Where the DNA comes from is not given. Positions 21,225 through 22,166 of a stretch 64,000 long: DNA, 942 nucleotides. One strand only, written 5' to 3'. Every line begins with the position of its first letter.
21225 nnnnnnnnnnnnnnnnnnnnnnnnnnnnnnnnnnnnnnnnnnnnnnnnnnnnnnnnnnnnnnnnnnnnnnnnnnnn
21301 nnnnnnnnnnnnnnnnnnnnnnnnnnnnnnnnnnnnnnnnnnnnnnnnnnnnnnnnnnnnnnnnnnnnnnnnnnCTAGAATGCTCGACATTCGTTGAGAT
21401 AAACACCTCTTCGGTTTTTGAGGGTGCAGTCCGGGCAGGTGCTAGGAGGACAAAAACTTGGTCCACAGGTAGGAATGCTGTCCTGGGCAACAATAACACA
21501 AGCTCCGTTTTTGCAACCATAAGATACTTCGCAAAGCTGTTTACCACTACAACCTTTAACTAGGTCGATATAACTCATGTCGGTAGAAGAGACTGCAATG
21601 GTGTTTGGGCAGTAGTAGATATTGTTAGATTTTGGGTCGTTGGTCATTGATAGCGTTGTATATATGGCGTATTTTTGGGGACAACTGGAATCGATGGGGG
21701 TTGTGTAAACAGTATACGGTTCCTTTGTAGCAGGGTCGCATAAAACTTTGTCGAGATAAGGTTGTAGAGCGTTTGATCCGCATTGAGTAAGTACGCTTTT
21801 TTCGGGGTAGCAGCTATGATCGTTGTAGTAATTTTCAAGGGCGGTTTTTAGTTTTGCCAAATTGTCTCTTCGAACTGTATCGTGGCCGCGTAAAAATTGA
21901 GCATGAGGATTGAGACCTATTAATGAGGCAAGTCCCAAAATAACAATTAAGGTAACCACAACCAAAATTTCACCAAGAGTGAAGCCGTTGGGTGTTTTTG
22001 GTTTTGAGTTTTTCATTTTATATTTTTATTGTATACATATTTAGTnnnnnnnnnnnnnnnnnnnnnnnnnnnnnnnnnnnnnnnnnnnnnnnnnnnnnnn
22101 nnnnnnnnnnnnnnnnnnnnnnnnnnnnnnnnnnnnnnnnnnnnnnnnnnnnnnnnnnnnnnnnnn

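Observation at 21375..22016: Type IV pilin-like gene wedged between the two giant envelope-protein genes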

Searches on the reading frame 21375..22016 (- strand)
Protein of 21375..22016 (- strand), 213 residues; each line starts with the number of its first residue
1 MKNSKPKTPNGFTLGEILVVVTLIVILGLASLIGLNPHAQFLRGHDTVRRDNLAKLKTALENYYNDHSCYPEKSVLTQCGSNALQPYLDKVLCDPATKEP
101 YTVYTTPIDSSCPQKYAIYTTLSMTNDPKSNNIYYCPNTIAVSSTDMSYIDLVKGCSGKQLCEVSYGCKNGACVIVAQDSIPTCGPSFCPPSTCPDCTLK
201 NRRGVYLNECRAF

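Call 4: search_protein_families(library=pfam, proteins=[window:21375-22016:-], max_evalue=1)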
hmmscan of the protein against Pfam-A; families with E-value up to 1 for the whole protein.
window:21375-22016:- (213 aa): 1 family
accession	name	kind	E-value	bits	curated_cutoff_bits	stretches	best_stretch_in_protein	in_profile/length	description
PF07963.17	N_methyl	-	0.023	14.7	21.2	1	10-31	5-26/27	Prokaryotic N-terminal methylation motif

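Call 8: search_protein_families(library=ncbifam, proteins=[window:21375-22016:-], max_evalue=1)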
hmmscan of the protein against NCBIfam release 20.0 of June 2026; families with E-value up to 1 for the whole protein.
window:21375-22016:- (213 aa): 5 families
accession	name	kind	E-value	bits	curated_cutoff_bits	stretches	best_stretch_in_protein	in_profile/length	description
TIGR01710.1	typeII_sec_gspG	equivalog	6.6e-06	26.2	88.85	1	11-74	2-63/134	type II secretion system major pseudopilin GspG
NF007800.0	PRK10506.1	equivalog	0.0056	16.5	158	1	7-57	6-58/163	prepilin peptidase-dependent protein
TIGR02532.1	IV_pilin_GFxxxE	domain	0.015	15.1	16.3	1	10-30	2-22/24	prepilin-type N-terminal cleavage/methylation domain-containing protein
NF040982.1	ComGD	equivalog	0.12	12.7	70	1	10-38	2-29/139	competence type IV pilus minor pilin ComGD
TIGR01708.2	typeII_sec_gspH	equivalog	0.13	12.3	80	1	10-31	2-24/169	type II secretion system minor pseudopilin GspH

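Call 12: find_homologous_proteins(query=window:21375-22016:-, max_evalue=0.001)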
Query window:21375-22016:- (213 aa): 12 proteins with E <= 0.001 among 100 candidates.
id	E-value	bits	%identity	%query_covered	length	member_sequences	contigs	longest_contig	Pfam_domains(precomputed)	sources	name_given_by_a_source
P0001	2.1e-142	490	100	100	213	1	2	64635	-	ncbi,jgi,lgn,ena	-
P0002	7.3e-87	308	64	96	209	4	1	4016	PF07963.18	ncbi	-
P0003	1.3e-84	301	62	97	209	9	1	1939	PF07963.18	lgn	-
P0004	2.2e-84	300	62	96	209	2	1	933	PF07963.18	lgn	-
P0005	2.9e-84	300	62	96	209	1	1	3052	PF07963.18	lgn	-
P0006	5.4e-84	299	59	100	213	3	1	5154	PF07963.18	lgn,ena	-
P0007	3.2e-81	290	58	99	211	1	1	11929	-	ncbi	-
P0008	6.7e-80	286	58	99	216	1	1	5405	-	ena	-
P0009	1.7e-70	255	53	99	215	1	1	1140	PF07963.18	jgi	jgi:prepilin-type N-terminal cleavage/methylation domain-containing protein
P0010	2.6e-62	228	52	95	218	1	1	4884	PF07963.18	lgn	-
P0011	4.7e-61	224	52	94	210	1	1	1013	PF07963.18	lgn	-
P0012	1.3e-15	76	30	84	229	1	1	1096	PF07963.18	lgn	-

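Call 14: find_encoding_contigs(protein=P0001, flank=10000, max_places=4)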
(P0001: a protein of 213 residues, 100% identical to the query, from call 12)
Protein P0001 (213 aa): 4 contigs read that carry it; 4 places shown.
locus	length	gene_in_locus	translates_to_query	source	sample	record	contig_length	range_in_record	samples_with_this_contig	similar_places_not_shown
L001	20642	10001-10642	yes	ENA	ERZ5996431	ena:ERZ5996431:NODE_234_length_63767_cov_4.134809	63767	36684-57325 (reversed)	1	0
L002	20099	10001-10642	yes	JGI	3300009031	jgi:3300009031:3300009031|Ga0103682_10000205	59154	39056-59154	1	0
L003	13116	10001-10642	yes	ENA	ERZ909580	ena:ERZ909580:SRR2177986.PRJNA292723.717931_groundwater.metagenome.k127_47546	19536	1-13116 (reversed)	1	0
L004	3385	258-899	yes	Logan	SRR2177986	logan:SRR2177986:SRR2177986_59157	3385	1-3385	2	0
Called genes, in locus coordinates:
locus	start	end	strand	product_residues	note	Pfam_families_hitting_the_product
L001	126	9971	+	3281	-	PF02899:Phage_int_SAM_1 (weak)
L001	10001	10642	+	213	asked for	-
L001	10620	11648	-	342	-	PF01018:GTP1_OBG, PF01926:MMR_HSR1, PF02421:FeoB_N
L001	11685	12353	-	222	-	PF04402:SIMPL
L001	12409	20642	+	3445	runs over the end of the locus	-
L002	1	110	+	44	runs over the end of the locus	-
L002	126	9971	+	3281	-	PF02899:Phage_int_SAM_1 (weak)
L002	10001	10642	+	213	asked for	-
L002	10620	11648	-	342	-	PF01018:GTP1_OBG, PF01926:MMR_HSR1, PF02421:FeoB_N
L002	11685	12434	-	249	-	PF04402:SIMPL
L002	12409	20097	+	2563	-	?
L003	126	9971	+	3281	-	PF02899:Phage_int_SAM_1 (weak)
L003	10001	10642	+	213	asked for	-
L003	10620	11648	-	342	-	PF01018:GTP1_OBG, PF01926:MMR_HSR1, PF02421:FeoB_N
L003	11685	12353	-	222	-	PF04402:SIMPL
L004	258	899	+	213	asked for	-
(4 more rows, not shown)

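Call 15: find_encoding_contigs(protein=P0007, flank=10000, max_places=3)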
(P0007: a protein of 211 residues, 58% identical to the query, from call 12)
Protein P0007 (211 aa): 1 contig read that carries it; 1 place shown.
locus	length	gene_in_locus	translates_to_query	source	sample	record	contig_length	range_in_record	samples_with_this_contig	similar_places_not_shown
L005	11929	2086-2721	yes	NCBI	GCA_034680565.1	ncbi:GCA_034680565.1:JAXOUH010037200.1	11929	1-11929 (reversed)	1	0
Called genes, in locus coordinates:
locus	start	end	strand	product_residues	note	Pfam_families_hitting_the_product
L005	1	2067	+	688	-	?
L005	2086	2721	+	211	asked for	-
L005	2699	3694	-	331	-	PF01018:GTP1_OBG, PF01926:MMR_HSR1, PF02421:FeoB_N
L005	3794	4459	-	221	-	PF04402:SIMPL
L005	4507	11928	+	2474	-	?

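Call 16: find_encoding_contigs(protein=P0008, flank=10000, max_places=3)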
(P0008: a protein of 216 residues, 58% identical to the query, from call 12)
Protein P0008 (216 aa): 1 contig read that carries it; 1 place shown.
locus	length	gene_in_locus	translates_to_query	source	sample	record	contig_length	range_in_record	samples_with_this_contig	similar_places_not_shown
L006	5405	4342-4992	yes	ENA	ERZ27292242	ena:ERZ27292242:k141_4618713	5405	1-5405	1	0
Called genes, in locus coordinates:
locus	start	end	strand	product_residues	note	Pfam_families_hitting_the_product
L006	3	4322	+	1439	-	?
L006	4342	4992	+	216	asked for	-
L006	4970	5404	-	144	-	?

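Call 17: find_encoding_contigs(protein=P0010, flank=10000, max_places=3)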
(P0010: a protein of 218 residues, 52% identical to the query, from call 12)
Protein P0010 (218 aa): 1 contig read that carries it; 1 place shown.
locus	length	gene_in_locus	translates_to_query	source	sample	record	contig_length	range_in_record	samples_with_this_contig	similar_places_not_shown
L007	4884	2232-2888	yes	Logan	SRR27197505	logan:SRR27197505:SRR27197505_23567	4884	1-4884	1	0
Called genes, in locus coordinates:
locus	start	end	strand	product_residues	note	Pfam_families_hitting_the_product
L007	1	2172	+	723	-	?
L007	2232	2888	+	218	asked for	PF07963:N_methyl (weak)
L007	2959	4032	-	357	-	PF01018:GTP1_OBG, PF02421:FeoB_N, PF01926:MMR_HSR1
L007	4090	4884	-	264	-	?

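Call 18: find_encoding_contigs(protein=P0006, flank=10000, max_places=3)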
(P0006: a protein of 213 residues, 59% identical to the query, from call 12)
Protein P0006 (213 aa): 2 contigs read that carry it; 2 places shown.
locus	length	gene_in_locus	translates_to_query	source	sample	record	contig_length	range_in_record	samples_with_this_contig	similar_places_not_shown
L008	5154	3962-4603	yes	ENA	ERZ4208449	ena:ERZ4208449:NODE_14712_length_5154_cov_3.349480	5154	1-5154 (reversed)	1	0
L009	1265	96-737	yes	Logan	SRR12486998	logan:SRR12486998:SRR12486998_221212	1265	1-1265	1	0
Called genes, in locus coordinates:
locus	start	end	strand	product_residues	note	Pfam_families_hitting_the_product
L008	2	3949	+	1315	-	?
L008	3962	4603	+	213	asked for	PF07963:N_methyl (weak)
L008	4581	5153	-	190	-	?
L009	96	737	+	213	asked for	PF07963:N_methyl (weak)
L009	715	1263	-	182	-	?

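Call 27: predict_structure(alignment_id=A1)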
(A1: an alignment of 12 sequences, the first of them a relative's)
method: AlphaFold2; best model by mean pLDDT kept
length: 213 residues; sequences in the alignment: 12
mean_pLDDT: 59.1   pTM: 0.52
mean pLDDT of the five models: 59.1, 52.5, 48.0, 47.7, 41.7
residues with pLDDT >= 90: 7; 70-90: 66; 50-70: 56; < 50: 84
segments of 3 or more residues with pLDDT < 50: 1-8, 38-40, 124-139, 147-197, 209-213
pLDDT, mean of each block of 10 residues (from residue 1): 47 74 80 54 62 83 87 76 89 81 69 65 48 44 48 27 37 36 38 45 58 35
secondary structure, 60 per line:
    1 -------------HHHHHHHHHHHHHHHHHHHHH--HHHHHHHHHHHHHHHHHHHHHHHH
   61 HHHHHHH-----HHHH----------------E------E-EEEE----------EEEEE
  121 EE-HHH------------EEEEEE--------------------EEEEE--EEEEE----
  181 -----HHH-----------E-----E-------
elements in order: H14-34 H37-67 H73-76 E102-105 E116-122 E139-144 E165-169 E172-176

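Call 32: fold_search(model_id=the predicted structure, library=pdb)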
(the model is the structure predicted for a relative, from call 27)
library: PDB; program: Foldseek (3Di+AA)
matches with E <= 10: 48; with E <= 0.001: 0
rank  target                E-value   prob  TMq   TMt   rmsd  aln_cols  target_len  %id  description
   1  9iuf_A                1.3e-02  0.96  0.32  0.32   6.1       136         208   13  Cryo-EM structure of the type IVb pilus from enterotoxigenic Escherichia coli (released 2025-05-28)
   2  6t8s_BBB              7.9e-02  0.87  0.28  0.42   4.1        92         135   17  Structure of the major Type IV pilin PilA1 from Clostridium difficile (released 2020-03-25)
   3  6t8s_CCC              1.0e-01  0.91  0.29  0.45   3.2        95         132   16  Structure of the major Type IV pilin PilA1 from Clostridium difficile (released 2020-03-25)
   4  8uhf_D                1.1e-01  0.66  0.31  0.34   6.5       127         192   14  Cryo-EM of Vibrio cholerae toxin co-regulated pilus - asymmetric reconstruction (released 2023-12-06)
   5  6t8s_AAA              1.2e-01  0.90  0.30  0.45   3.2        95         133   16  Structure of the major Type IV pilin PilA1 from Clostridium difficile (released 2020-03-25)
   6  3hrv_B                1.3e-01  0.63  0.23  0.28   5.9        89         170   18  Crystal structure of TcpA, a Type IV pilin from Vibrio cholerae El Tor biotype (released 2010-06-16)
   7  8uhf_I                1.5e-01  0.82  0.35  0.38   5.2       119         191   15  Cryo-EM of Vibrio cholerae toxin co-regulated pilus - asymmetric reconstruction (released 2023-12-06)
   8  1t92_A                2.3e-01  0.85  0.27  0.51   5.2        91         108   19  Crystal structure of N-terminal truncated pseudopilin PulG (released 2004-10-05)
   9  3hrv_A                2.4e-01  0.51  0.24  0.29   5.3        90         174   18  Crystal structure of TcpA, a Type IV pilin from Vibrio cholerae El Tor biotype (released 2010-06-16)
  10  5wda_A                4.7e-01  0.28  0.28  0.43   8.4       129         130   24  Structure of the PulG pseudopilus (released 2017-10-25)
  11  3gn9_A                5.7e-01  0.35  0.26  0.45   6.1       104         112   18  Crystal structure of the major pseudopilin from the type 2 secretion system of Vibrio vulnificus (released 2009-07-28)
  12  8p3b                  7.4e-01  0.11  0.23  0.28  11.1       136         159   16  Neisseria meningitidis Type IV pilus SA-GATDH variant (released 2024-04-03)
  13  8uhf_H                7.9e-01  0.28  0.30  0.34   7.1       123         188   13  Cryo-EM of Vibrio cholerae toxin co-regulated pilus - asymmetric reconstruction (released 2023-12-06)
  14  8uhf_B                8.5e-01  0.41  0.35  0.38   4.6       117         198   16  Cryo-EM of Vibrio cholerae toxin co-regulated pilus - asymmetric reconstruction (released 2023-12-06)
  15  1ay2_A                9.0e-01  0.21  0.27  0.34   7.9       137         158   15  STRUCTURE OF THE FIBER-FORMING PROTEIN PILIN AT 2.6 ANGSTROMS RESOLUTION (released 1998-04-29)
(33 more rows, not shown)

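Call 33: search_protein_representatives(alignment_id=A1)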
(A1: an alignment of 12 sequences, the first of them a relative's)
Query: 12 sequences, 209 profile positions. Proteins with E-value up to 0.001 (for the whole library): 45656; up to 1e-10: 4999; up to 1e-30: 82. The best 150 are listed.
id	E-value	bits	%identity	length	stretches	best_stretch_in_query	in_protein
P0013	2.6e-77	275.5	-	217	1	3-207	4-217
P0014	2.1e-68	246.4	-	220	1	2-206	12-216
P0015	3.4e-65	235.9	-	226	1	4-206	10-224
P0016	2.2e-63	230.0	-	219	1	1-206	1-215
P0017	2.9e-57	210.0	-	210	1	5-196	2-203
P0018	4.6e-53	196.3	-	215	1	3-191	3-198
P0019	6.2e-53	195.9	-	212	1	4-195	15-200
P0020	1.4e-49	184.9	-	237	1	2-203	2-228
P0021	2.2e-48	181.0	-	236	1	3-198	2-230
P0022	3.1e-47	177.2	-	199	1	2-195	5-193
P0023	4.7e-45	170.1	-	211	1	4-206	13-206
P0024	5.4e-45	169.9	-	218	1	2-206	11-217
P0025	1.2e-43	165.6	-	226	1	6-194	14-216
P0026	1.3e-42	162.1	-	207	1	3-195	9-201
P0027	1.7e-41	158.5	-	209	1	4-201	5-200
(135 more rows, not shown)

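Call 37: search_protein_families(library=pfam, alignment_id=A2, max_evalue=0.01)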
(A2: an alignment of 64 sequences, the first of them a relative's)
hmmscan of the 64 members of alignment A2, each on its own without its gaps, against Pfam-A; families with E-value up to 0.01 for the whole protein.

A. member 1, P0001 (213 aa): 0 families

B. families by the number of members that match (of 64 scanned): 7 families
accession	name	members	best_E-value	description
PF07963.17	N_methyl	61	1.3e-09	Prokaryotic N-terminal methylation motif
PF08334.16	T2SSG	12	1.4e-06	Type II secretion system (T2SS), protein G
PF10104.14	Brr6_like_C_C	1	0.00037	Di-sulfide bridge nucleocytoplasmic transport domain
PF13623.11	SurA_N_2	1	0.0015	SurA-like N-terminal domain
PF11615.13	Caf4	1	0.0075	CCR4-associated factor 4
PF16732.10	ComP_DUS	1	0.0077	Type IV minor pilin ComP, DNA uptake sequence receptor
PF19752.4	DUF6239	1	0.0084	Family of unknown function (DUF6239)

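Call 38: search_solved_structures(query=A2, max_evalue=0.01, show_alignments=2)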
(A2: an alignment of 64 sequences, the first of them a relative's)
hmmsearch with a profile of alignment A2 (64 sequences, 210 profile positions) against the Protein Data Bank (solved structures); distinct sequences matched with E-value up to 0.01: 20.
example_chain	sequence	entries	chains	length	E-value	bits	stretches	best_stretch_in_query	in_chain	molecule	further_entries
9egp_A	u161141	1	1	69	3.6e-17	66.3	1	2-68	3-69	Geopilin domain 1 protein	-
7tgg_A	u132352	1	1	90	1.9e-16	63.9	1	2-69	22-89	Geopilin domain 1 protein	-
2m7g_A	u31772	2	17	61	5.2e-14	56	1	10-69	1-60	Geopilin domain 1 protein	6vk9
6xxd_A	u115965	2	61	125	1.3e-08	38.4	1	10-70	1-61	PilA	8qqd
5wda_A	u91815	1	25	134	1.5e-08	38.2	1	10-100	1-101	General secretion pathway protein G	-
8tj2_C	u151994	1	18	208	5e-08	36.4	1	10-68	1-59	Type IV major pilin protein PilA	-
9laa_A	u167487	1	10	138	2.6e-07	34.1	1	3-39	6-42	Type IV pilin protein PilA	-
8tum_e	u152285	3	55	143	5.7e-07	33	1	10-58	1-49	Type IV major pilin protein PilA | Pilin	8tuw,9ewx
1oqw_A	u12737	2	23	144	1.1e-06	32.1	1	10-58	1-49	Fimbrial protein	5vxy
8tob_GA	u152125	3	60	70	2.1e-06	31.1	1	11-62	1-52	Fimbrial protein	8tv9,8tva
2hi2_A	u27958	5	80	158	4e-06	30.2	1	10-72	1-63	Fimbrial protein | PilA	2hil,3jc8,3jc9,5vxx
1ay2_A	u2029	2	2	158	4.3e-06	30.1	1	10-72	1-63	TYPE 4 PILIN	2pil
5kua_A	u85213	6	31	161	1.4e-05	28.4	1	10-71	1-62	pilin | Neisseria meningitidis PilE variant SB-GATDH | Neisseria meningitidis PilE, SB-DATDH variant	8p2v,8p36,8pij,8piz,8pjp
8p3b_A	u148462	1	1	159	1.7e-05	28.2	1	10-71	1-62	Fimbrial protein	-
8pfb_G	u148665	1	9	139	2.4e-05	27.6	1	10-86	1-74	Type IV pilin PilE1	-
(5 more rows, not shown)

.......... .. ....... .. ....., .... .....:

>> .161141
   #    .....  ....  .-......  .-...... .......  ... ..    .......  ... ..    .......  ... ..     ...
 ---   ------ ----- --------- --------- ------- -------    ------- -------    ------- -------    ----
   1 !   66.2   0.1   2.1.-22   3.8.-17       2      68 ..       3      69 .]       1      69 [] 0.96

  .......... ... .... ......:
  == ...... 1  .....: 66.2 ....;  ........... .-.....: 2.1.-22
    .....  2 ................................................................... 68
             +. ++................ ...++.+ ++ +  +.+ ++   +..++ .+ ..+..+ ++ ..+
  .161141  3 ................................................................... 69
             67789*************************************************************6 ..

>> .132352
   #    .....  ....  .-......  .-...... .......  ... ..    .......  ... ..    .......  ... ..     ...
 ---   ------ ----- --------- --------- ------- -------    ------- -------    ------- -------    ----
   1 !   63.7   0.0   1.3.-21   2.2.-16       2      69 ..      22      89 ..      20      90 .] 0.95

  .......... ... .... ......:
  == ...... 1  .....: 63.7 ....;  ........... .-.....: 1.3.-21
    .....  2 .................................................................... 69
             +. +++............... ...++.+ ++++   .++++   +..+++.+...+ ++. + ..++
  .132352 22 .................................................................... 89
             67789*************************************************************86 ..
